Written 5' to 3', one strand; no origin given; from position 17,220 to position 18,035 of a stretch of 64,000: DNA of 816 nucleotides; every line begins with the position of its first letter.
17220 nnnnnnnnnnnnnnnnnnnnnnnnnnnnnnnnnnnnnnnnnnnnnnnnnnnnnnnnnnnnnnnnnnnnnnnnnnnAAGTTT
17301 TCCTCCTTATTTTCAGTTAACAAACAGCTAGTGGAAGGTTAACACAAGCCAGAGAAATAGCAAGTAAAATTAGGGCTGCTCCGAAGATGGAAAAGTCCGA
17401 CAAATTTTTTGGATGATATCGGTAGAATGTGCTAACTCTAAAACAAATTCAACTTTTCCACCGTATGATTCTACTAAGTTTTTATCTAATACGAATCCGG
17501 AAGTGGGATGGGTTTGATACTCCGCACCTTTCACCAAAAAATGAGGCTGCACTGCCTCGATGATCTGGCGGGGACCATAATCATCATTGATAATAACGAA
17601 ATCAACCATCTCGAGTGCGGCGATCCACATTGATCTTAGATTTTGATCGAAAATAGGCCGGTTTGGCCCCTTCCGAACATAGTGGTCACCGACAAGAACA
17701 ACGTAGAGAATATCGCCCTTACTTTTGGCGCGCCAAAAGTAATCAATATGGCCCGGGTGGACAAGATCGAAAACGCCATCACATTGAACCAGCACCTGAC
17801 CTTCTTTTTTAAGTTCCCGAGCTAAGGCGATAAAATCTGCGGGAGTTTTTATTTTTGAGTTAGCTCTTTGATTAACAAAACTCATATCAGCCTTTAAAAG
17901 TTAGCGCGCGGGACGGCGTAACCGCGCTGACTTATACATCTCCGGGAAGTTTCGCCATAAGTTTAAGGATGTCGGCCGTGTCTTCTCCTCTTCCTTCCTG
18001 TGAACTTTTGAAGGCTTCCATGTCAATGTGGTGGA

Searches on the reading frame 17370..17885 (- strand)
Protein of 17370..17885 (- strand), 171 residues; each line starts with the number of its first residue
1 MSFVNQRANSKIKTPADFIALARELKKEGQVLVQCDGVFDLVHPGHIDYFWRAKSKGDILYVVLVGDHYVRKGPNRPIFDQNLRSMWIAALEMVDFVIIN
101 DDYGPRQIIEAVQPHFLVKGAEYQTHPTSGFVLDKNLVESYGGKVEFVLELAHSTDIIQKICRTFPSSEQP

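Call 3: search_protein_families(library=pfam, proteins=[window:17370-17885:-], max_evalue=0.01)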
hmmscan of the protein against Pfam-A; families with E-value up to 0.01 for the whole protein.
window:17370-17885:- (171 aa): 1 family
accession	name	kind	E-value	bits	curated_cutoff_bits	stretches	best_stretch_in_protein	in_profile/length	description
PF01467.32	CTP_transf_like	-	6.5e-13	49.5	21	1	35-126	2-93/133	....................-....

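Call 4: search_protein_families(library=ncbifam, proteins=[window:17370-17885:-], max_evalue=0.01)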
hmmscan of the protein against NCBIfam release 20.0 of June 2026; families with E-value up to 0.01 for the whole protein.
window:17370-17885:- (171 aa): 6 families
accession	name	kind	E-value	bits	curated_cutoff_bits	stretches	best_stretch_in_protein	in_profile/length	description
TIGR02199.1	rfaE_dom_II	equivalog_domain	2.3e-32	111.8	181.5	1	21-161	2-142/144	D-glycero-beta-D-manno-heptose 1-phosphate adenylyltransferase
NF008454.0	PRK11316.1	equivalog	4.3e-27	94.9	521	1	15-162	325-472/475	bifunctional D-glycero-beta-D-manno-heptose-7-phosphate kinase/D-glycero-beta-D-manno-heptose 1-phosphate adenylyltransferase HldE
TIGR00125.1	cyt_tran_rel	domain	1.2e-10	41.4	27.7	1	35-91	4-59/65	adenylyltransferase/cytidyltransferase family protein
TIGR01518.1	g3p_cytidyltrns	equivalog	5.6e-08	32.9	165.4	1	35-120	3-89/125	glycerol-3-phosphate cytidylyltransferase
NF001985.0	PRK00777.1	subfamily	0.00035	20.7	104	1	36-89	10-63/157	pantetheine-phosphate adenylyltransferase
NF041124.1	CoaD_Thcocales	equivalog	0.0058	16.5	290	1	34-76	8-50/156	phosphopantetheine adenylyltransferase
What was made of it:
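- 17370..17885 (-): Standalone 171-aa NT, a paralogue of the fusion's NT domain. TIGR02199 111.8 bits, cut-off 181.5 (call 4).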

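Call 37: find_homologous_proteins(query=window:17370-17885:-, max_evalue=0.00001)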
Query window:17370-17885:- (171 aa): 42 proteins with E <= 0.00001 among 63 candidates.
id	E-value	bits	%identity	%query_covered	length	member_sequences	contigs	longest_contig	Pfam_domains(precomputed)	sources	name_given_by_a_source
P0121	3.7e-111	387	100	100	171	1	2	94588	PF01467.33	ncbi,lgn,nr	ncbi:MAG: adenylyltransferase/cytidyltransferase family protein [Candidatus Liptonbacteria bacterium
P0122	8.9e-76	272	71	96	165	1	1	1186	PF01467.33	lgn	-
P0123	1.8e-71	258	68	92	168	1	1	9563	PF01467.33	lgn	-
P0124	2.2e-71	257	68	94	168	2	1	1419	PF01467.33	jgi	jgi:rfaE bifunctional protein nucleotidyltransferase chain/domain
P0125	6.3e-71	256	66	95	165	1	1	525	PF01467.33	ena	-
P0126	1.4e-70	255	71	91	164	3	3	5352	PF01467.33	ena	-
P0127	1.1e-69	252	66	93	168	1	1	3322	PF01467.33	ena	-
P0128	3.2e-69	250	64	96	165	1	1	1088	PF01467.33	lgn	-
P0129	7.5e-69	249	66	94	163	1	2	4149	PF01467.33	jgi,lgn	jgi:rfaE bifunctional protein nucleotidyltransferase chain/domain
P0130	1.0e-68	249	65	98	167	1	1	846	PF01467.33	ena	-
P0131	1.4e-68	248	64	94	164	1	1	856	PF01467.33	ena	-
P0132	2.8e-64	234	64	93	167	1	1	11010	PF01467.33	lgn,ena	-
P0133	6.3e-57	210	57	96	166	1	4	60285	PF01467.33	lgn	-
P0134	2.4e-56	209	59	92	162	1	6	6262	PF01467.33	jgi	-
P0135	3.5e-56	208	61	93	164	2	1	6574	PF01467.33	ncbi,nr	ncbi:MAG: adenylyltransferase/cytidyltransferase family protein [bacterium]|nr:adenylyltransferase/c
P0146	6.5e-49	184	55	89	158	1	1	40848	PF01467.33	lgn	-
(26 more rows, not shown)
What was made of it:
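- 17370..17885 (-): Homologues are all standalone, about 165 aa (call 37).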

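Call 38: find_encoding_contigs(protein=P0133, flank=10000, max_places=1)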
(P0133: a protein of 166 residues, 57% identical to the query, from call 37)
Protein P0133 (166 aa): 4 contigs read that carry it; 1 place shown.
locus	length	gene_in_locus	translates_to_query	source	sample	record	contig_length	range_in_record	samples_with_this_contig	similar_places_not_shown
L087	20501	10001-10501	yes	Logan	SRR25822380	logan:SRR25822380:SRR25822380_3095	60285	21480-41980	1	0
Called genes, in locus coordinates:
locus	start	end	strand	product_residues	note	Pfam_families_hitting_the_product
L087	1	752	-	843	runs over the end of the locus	-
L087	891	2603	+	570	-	PF02310:B12-binding, PF04055:Radical_SAM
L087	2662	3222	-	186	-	PF13576:Pentapeptide_3 (faint), PF13599:Pentapeptide_4 (weak), PF00805:Pentapeptide (weak), PF13599:Pentapeptide_4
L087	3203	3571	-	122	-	-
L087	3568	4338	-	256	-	PF00535:Glycos_transf_2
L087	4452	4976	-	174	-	-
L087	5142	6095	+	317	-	PF00676:E1_dh, PF13292:DXP_synthase_N, PF02775:TPP_enzyme_C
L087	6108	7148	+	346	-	PF02779:Transket_pyr, PF02780:Transketolase_C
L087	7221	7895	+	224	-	-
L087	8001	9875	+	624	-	PF04055:Radical_SAM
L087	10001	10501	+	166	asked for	PF01467:CTP_transf_like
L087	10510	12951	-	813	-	-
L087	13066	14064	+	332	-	-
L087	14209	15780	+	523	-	PF01467:CTP_transf_like, PF00294:PfkB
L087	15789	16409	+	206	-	PF13580:SIS_2, PF01380:SIS (weak)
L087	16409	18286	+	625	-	-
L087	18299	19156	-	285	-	-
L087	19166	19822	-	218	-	PF00702:Hydrolase, PF13419:HAD_2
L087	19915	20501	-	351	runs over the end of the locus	PF03102:NeuB, PF08666:SAF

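Call 39: find_encoding_contigs(protein=P0146, flank=10000, max_places=1)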
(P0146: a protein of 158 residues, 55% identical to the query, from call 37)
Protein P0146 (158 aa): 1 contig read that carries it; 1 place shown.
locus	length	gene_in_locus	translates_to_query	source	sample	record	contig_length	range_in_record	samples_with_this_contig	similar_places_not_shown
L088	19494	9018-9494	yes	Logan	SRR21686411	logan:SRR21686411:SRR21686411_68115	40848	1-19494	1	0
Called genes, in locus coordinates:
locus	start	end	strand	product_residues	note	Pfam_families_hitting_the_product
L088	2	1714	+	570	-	?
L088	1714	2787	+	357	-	-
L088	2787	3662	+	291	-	PF13469:Sulfotransfer_3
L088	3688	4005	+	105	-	-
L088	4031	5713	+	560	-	PF00515:TPR_1 (faint), PF07719:TPR_2 (faint), PF13424:TPR_12 (faint), PF13428:TPR_14 (faint), PF13431:TPR_17 (faint), PF13432:TPR_16 (faint), PF14559:TPR_19 (faint), PF13844:Glyco_transf_41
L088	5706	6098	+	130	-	-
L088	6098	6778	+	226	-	PF00676:E1_dh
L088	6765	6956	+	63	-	-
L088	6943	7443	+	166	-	PF02779:Transket_pyr (weak)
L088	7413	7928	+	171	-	PF07463:NUMOD4, PF13392:HNH_3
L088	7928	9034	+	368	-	PF04055:Radical_SAM, PF13186:SPASM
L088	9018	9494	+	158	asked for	PF01467:CTP_transf_like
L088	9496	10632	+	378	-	PF04055:Radical_SAM, PF13186:SPASM (weak)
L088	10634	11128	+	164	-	PF01467:CTP_transf_like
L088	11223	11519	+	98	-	-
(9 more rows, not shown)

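Call 40: find_encoding_contigs(protein=P0132, flank=10000, max_places=1)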
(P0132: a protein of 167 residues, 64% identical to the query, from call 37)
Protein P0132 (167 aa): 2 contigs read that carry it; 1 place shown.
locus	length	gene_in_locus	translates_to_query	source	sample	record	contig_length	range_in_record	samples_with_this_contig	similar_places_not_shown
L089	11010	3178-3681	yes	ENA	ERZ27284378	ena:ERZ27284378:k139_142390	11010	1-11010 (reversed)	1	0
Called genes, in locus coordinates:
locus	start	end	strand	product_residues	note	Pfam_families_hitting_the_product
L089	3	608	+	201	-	?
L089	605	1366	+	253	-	-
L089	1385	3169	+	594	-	PF02776:TPP_enzyme_N, PF00205:TPP_enzyme_M, PF02775:TPP_enzyme_C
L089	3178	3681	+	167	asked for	PF01467:CTP_transf_like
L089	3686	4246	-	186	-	-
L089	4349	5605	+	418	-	PF01663:Phosphodiest, PF08665:PglZ (faint)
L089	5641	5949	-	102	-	-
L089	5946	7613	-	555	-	PF02310:B12-binding, PF04055:Radical_SAM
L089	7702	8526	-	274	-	-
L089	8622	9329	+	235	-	-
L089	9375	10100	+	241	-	PF00535:Glycos_transf_2, PF10111:Glyco_tranf_2_2 (weak), PF13641:Glyco_tranf_2_3 (weak)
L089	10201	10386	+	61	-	-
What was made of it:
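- Standalone NT genes elsewhere sit next to TPP and radical-SAM genes (calls 38-40).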

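Call 46: search_protein_families(library=ncbifam, proteins=[L087:15789-16409:+], max_evalue=0.00001)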
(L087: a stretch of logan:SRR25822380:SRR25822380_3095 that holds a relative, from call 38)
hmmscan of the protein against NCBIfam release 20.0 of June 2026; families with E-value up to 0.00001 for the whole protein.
L087:15789-16409:+ (206 aa): 11 families
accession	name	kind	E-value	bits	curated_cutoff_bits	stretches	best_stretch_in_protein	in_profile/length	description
TIGR00441.1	gmhA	equivalog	1e-26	93.8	209.45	1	47-188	9-153/154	D-sedoheptulose 7-phosphate isomerase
NF001628.0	PRK00414.1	equivalog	1.3e-25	90.1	265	1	44-188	39-186/192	D-sedoheptulose 7-phosphate isomerase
NF010546.0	PRK13936.1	equivalog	3.1e-25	89.1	276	1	30-188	24-188/197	phosphoheptose isomerase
NF010547.0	PRK13938.1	equivalog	6.7e-18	65.1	320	1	41-149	37-151/196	D-sedoheptulose 7-phosphate isomerase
NF008138.0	PRK10886.1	equivalog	6.9e-13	48.7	352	1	31-148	23-146/196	DnaA initiator-associating protein DiaA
NF003915.0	PRK05441.1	subfamily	1.5e-07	30.8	168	0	110-149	130-169/300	N-acetylmuramic acid 6-phosphate etherase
TIGR00274.1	TIGR00274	equivalog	8.9e-07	28.2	302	0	112-146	127-161/291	N-acetylmuramic acid 6-phosphate etherase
NF002805.0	PRK02947.1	subfamily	1.6e-06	27.4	135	1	36-151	27-147/247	sugar isomerase domain-containing protein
NF040776.2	AlsR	equivalog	2.9e-06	26.4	400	1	109-192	174-260/279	transcriptional repressor AlsR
NF008458.0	PRK11337.1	equivalog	3.7e-06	26.1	378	0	110-149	187-226/293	MurR/RpiR family transcriptional regulator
NF008451.0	PRK11302.1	subfamily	5.8e-06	26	296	0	51-162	130-224/286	transcriptional regulator HexR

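Call 54: search_solved_structures(query=window:17370-17885:-, max_evalue=0.001, show_alignments=1)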
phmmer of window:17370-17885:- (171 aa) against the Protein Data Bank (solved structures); distinct sequences matched with E-value up to 0.001: 6.
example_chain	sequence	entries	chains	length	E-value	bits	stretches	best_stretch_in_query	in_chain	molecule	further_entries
5x9q_A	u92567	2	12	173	1.5e-16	64.2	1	32-146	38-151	Putative cytidylyltransferase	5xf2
3elb_A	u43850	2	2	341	2.3e-15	60.4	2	31-102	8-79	Ethanolamine-phosphate cytidylyltransferase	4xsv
3glv_A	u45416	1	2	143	2.7e-12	50.4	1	29-122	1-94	Lipopolysaccharide core biosynthesis protein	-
2b7l_A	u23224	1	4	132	1.7e-07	34.8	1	36-123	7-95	glycerol-3-phosphate cytidylyltransferase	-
5x3d_A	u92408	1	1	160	0.00011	25.6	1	38-127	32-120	Phosphoenolpyruvate phosphomutase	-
1coz_A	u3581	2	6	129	0.00047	23.6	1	36-104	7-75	PROTEIN (GLYCEROL-3-PHOSPHATE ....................) | glycerol-3-phosphate cytidylyltransferase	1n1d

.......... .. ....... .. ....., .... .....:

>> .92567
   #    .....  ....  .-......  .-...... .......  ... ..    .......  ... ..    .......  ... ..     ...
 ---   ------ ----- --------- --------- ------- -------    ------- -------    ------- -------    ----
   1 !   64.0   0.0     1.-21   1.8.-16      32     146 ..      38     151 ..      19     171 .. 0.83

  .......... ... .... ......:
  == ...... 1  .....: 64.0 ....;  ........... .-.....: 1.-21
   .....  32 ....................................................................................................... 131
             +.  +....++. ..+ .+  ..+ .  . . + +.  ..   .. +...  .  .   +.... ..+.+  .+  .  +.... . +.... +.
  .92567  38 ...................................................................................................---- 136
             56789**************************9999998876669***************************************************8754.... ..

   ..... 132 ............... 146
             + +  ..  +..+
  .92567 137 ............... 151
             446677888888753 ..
